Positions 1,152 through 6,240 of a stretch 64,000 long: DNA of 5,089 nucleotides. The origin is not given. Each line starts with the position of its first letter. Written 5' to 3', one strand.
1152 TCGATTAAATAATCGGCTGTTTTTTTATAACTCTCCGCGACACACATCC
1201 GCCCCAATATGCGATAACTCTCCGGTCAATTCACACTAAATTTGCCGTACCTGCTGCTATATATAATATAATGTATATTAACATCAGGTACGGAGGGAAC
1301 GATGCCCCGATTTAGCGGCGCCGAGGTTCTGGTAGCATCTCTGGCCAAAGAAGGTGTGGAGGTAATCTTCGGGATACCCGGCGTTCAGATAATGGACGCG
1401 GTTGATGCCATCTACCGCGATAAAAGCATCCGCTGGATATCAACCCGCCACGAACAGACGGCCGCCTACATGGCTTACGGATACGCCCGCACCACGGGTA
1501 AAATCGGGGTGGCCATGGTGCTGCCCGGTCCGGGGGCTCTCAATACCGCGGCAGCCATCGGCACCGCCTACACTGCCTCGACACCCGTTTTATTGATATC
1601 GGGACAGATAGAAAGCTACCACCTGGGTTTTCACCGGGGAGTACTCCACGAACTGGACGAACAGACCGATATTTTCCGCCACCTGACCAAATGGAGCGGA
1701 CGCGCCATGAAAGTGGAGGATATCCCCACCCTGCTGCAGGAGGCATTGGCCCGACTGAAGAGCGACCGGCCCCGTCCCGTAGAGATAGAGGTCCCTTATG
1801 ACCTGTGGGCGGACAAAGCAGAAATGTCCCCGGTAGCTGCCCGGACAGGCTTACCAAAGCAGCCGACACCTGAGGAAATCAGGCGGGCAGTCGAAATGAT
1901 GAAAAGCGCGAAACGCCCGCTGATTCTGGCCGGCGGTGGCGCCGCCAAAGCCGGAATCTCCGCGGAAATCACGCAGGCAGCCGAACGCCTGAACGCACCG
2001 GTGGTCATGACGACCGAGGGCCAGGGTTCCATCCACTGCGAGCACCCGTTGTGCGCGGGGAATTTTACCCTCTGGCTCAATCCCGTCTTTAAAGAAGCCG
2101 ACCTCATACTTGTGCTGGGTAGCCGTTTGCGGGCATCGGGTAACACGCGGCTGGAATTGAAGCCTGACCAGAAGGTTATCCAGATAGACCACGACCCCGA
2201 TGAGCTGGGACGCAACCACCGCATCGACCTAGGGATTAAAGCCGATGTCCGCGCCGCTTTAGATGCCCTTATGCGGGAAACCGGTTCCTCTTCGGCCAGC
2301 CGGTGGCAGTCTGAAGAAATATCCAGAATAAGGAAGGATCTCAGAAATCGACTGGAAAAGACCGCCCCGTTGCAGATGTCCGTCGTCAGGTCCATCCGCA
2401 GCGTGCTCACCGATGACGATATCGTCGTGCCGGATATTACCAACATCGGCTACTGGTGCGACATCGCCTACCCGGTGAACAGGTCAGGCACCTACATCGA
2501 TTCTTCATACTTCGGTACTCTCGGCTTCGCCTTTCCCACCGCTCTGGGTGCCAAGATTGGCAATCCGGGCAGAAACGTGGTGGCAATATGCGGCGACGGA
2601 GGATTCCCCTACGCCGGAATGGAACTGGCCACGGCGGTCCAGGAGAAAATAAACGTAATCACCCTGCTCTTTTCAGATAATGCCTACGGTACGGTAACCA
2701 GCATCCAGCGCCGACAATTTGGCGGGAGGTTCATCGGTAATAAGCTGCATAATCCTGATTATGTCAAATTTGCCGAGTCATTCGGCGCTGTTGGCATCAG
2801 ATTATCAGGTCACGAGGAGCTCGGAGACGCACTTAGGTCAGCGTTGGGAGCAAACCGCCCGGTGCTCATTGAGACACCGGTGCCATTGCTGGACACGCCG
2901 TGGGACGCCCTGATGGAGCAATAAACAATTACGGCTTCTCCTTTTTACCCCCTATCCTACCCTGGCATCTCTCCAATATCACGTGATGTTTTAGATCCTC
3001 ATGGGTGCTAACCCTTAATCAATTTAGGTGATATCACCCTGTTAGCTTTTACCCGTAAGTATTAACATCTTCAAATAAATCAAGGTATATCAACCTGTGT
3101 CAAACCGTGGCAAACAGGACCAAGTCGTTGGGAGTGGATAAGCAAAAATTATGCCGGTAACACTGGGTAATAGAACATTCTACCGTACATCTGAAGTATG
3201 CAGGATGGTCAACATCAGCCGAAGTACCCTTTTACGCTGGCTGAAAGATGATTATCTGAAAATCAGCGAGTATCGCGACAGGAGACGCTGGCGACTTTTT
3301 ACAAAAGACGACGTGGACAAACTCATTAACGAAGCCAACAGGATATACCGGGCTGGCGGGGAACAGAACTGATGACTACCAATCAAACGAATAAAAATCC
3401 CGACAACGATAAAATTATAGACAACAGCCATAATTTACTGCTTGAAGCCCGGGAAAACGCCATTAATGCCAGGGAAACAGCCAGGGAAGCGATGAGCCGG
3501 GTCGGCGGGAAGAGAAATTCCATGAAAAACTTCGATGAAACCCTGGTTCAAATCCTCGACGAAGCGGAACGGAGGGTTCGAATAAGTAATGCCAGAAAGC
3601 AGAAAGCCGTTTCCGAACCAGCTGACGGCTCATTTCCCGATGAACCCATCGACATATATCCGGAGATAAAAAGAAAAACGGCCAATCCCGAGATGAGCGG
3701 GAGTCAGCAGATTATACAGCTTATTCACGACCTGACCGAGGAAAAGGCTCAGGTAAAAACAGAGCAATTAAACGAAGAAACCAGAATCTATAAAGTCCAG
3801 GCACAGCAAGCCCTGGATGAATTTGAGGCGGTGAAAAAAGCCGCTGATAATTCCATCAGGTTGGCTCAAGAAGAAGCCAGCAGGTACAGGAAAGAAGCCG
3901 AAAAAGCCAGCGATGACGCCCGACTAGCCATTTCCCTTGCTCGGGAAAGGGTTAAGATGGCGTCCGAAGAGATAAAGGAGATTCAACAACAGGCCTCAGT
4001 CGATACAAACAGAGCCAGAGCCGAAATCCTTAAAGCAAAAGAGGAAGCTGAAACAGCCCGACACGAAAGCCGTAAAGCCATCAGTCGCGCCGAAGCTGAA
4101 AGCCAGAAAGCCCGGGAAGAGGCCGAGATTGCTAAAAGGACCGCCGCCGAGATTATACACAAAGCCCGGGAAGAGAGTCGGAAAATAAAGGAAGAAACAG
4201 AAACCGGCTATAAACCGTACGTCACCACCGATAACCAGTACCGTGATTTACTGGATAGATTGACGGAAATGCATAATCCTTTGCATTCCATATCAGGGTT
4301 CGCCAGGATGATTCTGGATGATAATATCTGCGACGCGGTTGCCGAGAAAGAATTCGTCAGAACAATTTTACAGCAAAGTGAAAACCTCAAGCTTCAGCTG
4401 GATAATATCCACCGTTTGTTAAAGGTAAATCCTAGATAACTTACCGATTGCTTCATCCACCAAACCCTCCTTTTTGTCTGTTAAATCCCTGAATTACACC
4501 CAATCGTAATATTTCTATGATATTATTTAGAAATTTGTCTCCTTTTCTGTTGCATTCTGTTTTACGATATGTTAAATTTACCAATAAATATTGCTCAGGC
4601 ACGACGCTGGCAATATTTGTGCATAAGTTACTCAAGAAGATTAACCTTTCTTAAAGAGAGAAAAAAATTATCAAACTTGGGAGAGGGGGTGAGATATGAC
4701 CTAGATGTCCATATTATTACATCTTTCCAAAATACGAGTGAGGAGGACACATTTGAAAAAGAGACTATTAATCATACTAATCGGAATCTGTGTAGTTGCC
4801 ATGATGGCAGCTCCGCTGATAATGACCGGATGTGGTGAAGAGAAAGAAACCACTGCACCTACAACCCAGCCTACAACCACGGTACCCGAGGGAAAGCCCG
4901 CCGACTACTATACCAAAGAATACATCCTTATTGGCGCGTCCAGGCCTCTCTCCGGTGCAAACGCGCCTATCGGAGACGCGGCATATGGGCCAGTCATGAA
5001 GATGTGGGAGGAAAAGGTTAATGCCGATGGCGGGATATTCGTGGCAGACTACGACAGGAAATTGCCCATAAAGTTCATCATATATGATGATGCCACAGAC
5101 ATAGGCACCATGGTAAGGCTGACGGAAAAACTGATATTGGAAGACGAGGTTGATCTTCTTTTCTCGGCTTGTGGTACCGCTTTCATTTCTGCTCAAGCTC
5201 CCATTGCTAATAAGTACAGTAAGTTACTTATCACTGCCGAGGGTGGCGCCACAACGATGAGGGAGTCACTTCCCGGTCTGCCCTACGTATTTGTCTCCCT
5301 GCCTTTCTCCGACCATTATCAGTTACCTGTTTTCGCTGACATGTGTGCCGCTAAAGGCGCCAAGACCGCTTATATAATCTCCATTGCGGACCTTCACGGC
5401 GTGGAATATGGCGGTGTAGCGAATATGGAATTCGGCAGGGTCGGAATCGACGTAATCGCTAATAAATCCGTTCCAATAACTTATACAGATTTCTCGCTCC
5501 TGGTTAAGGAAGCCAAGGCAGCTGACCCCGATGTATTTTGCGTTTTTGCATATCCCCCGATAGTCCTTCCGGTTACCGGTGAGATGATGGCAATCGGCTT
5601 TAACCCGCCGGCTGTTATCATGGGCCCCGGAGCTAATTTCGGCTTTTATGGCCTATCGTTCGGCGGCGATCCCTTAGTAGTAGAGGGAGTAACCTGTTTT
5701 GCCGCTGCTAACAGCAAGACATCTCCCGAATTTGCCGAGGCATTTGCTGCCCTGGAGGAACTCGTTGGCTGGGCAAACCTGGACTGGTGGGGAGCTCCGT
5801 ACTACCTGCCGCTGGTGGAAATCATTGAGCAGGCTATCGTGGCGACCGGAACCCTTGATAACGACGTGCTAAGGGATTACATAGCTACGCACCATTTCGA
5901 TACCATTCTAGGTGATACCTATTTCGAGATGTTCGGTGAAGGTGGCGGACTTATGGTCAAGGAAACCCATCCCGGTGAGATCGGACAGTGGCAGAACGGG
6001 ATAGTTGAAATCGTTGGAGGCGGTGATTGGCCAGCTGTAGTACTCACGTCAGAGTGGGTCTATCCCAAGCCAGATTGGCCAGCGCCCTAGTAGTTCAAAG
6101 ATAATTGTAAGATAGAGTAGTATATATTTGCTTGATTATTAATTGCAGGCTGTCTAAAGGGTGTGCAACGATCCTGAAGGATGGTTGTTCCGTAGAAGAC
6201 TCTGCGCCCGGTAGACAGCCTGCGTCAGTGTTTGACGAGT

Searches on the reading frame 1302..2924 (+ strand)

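Call 50: search_protein_families(library=pfam, proteins=[window:1302-2924:+], max_evalue=0.00001)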
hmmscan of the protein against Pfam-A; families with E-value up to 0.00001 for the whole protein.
window:1302-2924:+ (540 aa): 3 families
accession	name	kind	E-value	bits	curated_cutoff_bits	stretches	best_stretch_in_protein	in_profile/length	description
PF02775.26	TPP_enzyme_C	-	2e-38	132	21.9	1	378-524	1-150/151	Thiamine pyrophosphate enzyme, C-terminal TPP binding domain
PF02776.23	TPP_enzyme_N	-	2.1e-37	127.9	26.8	1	5-120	2-116/119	Thiamine pyrophosphate enzyme, N-terminal TPP binding domain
PF00205.28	TPP_enzyme_M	-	3.8e-36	124.3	30.4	1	193-323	1-137/137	Thiamine pyrophosphate enzyme, central domain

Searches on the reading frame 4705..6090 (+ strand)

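Call 50: search_protein_families(library=pfam, proteins=[window:4705-6090:+], max_evalue=0.00001)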
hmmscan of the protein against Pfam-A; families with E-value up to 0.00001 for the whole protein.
window:4705-6090:+ (461 aa): 1 family
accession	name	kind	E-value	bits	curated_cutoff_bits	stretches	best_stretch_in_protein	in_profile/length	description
PF13458.12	Peripla_BP_6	-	2.4e-26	93.7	31.7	1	76-407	4-322/343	Periplasmic binding protein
